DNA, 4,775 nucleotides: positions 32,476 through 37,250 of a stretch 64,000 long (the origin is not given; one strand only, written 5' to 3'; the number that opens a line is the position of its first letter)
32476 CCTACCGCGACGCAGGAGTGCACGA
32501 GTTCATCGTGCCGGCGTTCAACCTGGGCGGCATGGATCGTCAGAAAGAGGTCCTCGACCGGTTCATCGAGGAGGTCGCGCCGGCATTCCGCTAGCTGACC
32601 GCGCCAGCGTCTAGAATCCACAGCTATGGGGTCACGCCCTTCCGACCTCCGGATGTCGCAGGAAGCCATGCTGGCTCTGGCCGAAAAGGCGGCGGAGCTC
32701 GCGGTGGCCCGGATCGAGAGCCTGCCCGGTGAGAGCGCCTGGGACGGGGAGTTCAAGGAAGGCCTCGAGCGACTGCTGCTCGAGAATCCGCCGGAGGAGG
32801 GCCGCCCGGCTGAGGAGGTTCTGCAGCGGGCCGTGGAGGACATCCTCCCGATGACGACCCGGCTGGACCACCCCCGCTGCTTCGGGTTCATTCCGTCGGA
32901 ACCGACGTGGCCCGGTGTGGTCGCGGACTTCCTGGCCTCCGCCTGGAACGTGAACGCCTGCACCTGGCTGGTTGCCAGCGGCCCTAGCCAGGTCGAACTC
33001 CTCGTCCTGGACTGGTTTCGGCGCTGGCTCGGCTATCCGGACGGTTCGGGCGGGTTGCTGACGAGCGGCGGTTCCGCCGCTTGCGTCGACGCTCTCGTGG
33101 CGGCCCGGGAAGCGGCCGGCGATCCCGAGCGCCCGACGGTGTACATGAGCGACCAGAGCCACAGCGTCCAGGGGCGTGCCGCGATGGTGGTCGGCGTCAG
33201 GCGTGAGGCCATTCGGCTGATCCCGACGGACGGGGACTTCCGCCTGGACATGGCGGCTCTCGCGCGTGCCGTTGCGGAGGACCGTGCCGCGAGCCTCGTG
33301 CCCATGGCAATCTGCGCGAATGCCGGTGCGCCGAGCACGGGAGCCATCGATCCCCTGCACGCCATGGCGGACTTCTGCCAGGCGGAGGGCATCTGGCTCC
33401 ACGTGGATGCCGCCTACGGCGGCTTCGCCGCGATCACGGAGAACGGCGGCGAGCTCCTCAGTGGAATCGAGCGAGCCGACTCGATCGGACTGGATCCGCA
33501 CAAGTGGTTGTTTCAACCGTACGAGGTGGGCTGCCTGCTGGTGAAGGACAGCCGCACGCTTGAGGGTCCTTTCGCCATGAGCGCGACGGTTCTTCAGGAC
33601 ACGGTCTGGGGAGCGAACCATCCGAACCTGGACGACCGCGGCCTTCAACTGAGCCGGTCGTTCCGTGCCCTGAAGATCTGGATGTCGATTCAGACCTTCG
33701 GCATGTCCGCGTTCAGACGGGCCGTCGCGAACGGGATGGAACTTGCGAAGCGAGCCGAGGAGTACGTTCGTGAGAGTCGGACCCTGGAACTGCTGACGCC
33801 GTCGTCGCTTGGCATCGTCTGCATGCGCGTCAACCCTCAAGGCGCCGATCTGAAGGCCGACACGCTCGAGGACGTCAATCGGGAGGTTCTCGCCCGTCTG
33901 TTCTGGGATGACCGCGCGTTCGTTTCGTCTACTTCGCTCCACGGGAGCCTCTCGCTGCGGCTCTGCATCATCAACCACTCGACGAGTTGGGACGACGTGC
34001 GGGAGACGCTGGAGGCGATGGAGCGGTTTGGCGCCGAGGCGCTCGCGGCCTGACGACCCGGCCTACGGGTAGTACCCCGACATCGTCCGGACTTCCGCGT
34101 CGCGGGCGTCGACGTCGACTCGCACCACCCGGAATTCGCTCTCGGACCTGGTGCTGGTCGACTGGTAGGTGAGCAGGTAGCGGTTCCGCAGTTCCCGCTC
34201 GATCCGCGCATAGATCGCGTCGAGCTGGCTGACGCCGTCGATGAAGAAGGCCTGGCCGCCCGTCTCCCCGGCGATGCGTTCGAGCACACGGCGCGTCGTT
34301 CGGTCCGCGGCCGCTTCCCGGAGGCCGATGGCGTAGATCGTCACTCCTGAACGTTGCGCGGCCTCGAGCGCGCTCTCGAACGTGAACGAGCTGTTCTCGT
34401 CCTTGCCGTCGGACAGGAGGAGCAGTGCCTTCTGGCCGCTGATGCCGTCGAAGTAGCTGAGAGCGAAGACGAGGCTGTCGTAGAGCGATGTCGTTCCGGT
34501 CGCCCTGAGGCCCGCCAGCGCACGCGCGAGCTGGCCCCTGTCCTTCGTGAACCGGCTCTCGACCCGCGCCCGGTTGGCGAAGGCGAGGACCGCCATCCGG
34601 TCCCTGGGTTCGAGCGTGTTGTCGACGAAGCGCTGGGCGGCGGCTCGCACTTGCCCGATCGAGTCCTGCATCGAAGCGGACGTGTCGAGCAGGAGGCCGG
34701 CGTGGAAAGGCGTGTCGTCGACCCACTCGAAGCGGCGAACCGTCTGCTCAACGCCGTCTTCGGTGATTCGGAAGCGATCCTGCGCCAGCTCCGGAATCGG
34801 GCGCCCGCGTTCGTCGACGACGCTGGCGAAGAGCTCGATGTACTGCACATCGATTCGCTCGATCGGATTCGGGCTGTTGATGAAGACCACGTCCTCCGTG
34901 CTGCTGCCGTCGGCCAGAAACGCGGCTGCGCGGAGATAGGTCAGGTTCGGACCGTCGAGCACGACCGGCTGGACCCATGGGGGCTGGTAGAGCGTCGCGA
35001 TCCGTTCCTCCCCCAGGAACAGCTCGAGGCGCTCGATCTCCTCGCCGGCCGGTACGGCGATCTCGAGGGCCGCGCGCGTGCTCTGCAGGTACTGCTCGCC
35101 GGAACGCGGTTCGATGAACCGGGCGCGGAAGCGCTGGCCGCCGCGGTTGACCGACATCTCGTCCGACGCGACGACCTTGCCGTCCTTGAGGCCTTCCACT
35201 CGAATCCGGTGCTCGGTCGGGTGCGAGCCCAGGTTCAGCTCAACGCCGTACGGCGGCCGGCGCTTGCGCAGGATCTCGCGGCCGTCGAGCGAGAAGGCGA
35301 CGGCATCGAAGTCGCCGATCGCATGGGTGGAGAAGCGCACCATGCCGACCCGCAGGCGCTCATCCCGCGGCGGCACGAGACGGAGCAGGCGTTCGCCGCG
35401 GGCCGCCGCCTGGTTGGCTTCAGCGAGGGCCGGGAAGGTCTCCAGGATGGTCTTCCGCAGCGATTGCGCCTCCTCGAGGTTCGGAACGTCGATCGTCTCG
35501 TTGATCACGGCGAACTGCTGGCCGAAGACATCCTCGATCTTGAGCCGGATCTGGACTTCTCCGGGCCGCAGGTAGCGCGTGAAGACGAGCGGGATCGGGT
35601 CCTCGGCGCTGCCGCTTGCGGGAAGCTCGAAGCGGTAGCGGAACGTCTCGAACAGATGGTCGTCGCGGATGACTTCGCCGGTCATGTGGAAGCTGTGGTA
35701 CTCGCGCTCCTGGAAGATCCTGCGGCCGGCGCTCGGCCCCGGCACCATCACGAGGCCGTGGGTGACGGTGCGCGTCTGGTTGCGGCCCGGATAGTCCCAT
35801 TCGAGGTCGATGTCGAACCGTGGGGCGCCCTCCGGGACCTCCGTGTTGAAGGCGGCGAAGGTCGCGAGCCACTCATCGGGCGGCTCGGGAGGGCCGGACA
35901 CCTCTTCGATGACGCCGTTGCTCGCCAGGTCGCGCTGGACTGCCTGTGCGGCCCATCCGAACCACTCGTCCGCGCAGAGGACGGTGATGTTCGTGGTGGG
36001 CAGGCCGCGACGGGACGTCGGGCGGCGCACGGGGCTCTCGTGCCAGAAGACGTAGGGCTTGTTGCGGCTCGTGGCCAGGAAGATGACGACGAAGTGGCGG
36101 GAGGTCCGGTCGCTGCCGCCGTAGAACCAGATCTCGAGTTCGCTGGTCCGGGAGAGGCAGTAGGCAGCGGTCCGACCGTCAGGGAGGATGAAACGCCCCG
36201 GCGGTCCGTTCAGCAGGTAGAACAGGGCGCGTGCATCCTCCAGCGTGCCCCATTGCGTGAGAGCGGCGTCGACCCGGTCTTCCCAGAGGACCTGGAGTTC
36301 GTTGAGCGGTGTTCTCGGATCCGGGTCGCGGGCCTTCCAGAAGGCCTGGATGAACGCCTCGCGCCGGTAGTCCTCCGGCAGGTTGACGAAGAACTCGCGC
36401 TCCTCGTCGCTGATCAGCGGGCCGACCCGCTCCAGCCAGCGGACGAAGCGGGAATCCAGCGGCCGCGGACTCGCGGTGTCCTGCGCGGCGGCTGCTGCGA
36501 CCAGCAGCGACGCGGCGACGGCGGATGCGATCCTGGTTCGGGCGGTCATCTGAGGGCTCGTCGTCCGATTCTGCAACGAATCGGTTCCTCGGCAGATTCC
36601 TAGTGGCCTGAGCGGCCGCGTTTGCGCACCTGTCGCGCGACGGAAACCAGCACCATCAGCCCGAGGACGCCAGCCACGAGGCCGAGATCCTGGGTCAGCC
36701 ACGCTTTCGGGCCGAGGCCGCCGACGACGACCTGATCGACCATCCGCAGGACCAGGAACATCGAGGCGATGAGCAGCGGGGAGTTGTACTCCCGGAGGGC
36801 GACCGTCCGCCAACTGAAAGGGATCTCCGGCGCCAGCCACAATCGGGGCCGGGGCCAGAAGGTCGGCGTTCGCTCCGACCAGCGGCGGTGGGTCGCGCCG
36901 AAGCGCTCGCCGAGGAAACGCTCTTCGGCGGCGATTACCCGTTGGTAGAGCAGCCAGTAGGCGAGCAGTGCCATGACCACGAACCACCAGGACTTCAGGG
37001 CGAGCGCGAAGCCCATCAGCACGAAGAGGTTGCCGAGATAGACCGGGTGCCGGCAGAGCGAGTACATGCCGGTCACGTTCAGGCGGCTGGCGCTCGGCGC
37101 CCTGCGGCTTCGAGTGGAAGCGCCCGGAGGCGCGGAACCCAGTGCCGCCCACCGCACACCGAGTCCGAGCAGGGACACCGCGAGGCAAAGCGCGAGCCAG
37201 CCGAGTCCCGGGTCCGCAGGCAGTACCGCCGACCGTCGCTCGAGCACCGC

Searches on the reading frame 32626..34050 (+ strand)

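Call 30: search_protein_families(library=pfam, proteins=[window:32626-34050:+], max_evalue=0.001)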
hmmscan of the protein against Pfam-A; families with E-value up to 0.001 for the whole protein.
window:32626-34050:+ (475 aa): 2 families
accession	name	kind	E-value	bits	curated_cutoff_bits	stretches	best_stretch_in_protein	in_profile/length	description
PF00282.25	Pyridoxal_deC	-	2.4e-66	224.5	27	1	49-402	6-374/375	Pyridoxal-dependent decarboxylase conserved domain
PF00155.27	Aminotran_1_2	-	7.6e-07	29.1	19.7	1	143-269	68-193/361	Aminotransferase class I and II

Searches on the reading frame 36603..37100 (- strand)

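Call 30: search_protein_families(library=pfam, proteins=[window:36603-37100:-], max_evalue=0.001)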
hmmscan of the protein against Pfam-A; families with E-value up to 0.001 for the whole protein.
window:36603-37100:- (166 aa): 3 families
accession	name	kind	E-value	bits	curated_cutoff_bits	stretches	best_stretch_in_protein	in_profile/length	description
PF04191.18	PEMT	-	3e-10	40.9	25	1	6-69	41-104/105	Phospholipid methyltransferase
PF04140.19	ICMT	-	2.8e-06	28.1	24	1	5-63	33-93/95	Isoprenylcysteine carboxyl methyltransferase (ICMT) family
PF06966.17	DUF1295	-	0.00018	21.5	20.4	1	5-61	153-216/235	Protein of unknown function (DUF1295)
